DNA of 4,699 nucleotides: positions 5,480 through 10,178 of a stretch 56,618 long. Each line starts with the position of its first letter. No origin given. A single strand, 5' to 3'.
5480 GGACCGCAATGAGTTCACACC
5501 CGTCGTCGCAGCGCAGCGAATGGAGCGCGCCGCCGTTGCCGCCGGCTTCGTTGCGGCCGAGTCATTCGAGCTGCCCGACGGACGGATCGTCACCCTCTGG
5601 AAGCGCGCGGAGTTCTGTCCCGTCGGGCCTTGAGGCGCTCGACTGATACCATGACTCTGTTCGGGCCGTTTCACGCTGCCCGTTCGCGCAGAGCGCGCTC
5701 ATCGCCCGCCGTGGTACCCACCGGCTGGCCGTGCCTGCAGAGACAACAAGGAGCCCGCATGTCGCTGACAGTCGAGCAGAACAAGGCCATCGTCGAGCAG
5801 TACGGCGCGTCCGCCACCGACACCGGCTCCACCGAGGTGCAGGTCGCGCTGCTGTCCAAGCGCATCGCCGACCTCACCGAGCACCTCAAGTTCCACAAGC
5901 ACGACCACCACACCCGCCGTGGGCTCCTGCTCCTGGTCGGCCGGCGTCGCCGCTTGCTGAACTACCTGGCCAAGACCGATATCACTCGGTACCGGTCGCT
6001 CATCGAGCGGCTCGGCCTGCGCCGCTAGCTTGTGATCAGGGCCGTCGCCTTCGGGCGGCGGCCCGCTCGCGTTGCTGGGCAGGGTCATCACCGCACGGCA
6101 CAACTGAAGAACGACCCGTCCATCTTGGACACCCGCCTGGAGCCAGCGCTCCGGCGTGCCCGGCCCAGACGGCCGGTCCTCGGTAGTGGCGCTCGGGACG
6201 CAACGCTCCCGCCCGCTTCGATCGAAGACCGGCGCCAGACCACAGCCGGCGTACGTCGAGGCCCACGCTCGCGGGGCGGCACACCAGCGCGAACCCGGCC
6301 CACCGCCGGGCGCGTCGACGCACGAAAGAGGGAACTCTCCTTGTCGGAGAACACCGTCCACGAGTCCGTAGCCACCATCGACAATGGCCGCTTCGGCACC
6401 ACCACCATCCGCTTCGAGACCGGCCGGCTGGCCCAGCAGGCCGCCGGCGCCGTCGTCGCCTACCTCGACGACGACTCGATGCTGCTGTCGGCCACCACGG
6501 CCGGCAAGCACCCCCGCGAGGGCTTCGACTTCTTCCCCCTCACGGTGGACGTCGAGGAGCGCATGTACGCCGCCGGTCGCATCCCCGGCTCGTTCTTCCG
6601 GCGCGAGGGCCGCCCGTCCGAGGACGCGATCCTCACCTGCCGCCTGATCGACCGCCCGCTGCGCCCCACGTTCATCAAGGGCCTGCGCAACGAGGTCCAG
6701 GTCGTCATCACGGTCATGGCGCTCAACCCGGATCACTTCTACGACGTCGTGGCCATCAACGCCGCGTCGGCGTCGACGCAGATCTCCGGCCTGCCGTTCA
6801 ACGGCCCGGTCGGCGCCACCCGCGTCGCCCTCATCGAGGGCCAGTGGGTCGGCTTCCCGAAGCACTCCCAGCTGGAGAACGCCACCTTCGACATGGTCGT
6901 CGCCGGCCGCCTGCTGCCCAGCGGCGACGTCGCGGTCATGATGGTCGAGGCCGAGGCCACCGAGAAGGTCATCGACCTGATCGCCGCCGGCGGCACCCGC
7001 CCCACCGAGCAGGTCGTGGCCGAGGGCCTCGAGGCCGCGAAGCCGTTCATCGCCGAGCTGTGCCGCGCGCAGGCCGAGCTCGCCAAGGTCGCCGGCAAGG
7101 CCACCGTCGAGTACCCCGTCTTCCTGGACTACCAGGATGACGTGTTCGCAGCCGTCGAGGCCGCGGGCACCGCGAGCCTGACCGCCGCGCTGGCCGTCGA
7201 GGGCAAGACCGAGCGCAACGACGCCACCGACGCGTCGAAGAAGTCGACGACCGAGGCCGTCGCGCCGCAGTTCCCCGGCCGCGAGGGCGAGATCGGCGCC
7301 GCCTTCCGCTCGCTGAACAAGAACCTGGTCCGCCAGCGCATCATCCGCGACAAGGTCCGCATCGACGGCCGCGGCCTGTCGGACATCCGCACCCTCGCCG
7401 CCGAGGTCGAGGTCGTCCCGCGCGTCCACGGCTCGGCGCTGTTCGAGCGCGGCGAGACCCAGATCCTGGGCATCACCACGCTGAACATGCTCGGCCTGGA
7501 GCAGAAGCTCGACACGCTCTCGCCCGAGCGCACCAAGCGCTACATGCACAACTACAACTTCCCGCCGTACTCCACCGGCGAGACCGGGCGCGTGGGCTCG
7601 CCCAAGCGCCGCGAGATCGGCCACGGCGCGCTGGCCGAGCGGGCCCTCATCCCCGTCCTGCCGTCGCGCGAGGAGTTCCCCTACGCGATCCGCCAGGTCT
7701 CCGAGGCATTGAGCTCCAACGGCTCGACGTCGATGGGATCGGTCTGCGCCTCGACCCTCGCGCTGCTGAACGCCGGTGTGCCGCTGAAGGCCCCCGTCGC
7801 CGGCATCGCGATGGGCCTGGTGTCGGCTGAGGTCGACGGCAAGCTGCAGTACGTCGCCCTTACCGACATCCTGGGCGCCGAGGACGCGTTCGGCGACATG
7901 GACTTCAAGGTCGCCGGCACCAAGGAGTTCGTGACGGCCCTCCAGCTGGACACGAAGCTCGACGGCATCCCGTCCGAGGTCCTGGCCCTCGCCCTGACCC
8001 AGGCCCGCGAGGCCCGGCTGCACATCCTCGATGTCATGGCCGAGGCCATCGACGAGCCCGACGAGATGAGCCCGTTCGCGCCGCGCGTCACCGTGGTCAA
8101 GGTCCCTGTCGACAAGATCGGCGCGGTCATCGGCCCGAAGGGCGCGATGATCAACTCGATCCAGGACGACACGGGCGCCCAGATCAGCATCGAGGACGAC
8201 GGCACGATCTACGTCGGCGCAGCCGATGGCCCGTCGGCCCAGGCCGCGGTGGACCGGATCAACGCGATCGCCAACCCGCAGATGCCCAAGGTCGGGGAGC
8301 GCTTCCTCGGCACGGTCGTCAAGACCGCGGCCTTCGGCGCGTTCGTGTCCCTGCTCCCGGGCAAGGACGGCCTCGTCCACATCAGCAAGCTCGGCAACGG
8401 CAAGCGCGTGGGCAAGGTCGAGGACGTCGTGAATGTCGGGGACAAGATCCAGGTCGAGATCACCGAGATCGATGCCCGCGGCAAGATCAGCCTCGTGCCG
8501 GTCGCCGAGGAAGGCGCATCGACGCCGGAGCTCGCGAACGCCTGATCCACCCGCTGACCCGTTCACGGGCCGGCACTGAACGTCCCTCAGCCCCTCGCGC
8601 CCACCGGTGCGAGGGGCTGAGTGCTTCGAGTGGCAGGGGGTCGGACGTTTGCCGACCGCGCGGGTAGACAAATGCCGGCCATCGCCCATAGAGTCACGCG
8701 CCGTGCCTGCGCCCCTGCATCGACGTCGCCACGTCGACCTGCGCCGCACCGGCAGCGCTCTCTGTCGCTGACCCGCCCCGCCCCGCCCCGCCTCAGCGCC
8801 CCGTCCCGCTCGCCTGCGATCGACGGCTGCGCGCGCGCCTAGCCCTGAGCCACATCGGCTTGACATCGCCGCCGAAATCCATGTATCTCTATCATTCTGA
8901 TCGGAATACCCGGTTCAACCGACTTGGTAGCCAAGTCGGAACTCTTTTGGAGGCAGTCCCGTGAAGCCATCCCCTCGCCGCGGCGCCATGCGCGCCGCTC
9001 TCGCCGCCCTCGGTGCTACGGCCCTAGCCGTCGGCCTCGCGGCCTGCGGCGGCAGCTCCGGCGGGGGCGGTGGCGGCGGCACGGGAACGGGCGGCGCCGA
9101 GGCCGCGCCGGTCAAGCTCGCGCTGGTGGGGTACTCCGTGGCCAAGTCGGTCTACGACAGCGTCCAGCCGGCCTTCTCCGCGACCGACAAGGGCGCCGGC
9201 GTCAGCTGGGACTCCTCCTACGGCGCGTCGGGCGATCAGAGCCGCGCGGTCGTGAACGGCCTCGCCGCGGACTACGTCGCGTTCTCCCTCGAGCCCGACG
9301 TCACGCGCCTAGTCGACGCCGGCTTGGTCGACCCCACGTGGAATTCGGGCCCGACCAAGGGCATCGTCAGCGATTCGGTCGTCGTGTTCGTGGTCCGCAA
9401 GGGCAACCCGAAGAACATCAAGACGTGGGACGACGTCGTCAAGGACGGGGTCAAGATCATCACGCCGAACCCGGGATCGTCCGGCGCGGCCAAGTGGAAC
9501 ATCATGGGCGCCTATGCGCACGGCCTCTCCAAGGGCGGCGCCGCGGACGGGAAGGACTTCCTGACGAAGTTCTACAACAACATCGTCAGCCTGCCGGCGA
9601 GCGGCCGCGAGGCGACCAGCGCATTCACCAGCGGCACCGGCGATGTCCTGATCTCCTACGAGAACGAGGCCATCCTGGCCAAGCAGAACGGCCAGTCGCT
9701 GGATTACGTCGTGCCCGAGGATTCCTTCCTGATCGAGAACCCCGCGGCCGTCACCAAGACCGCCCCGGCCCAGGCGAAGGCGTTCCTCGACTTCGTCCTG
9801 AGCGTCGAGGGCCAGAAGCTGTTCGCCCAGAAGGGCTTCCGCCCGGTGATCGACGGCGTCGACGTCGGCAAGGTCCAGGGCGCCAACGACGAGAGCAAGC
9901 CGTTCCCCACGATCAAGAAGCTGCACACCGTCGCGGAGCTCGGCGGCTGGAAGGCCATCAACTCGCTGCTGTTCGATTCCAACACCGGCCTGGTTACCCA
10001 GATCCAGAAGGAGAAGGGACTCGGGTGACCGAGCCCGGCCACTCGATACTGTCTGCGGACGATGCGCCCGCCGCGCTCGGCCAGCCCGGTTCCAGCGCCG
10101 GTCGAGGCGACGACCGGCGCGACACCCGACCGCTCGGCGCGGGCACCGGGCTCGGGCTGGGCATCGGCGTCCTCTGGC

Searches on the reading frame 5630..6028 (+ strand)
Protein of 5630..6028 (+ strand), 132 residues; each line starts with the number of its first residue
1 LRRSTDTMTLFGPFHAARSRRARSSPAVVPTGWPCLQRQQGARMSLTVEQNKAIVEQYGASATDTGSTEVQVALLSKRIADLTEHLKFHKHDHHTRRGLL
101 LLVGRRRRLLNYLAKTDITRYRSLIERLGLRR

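Call 77: search_protein_families(library=pfam, proteins=[window:5630-6028:+], max_evalue=0.0001)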
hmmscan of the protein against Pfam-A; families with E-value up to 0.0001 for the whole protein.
window:5630-6028:+ (132 aa): 1 family
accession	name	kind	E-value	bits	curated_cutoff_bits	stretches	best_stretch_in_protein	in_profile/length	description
PF00312.27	Ribosomal_S15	-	9.9e-35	119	31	1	52-131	2-81/81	Ribosomal protein S15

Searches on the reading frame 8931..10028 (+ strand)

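Call 68: search_protein_families(library=pfam, proteins=[window:8931-10028:+], max_evalue=0.0001)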
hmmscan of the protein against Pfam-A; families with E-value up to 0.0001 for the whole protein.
window:8931-10028:+ (365 aa): 5 families
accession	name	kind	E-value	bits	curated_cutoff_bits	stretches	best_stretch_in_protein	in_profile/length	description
PF13531.11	SBP_bac_11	-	2.1e-39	136.1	25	1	72-304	10-227/227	Bacterial extracellular solute-binding protein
PF13416.11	SBP_bac_8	-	1.3e-15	58.4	27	1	75-311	21-266/279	Bacterial extracellular solute-binding protein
PF01547.30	SBP_bac_1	-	1.7e-15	58.2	26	1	77-296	13-307/307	Bacterial extracellular solute-binding protein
PF13343.11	SBP_bac_6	-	2e-06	27.9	24.6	1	175-321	94-231/245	Bacterial extracellular solute-binding protein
PF12727.12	PBP_like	-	9.8e-05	22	27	0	153-183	73-103/193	PBP superfamily domain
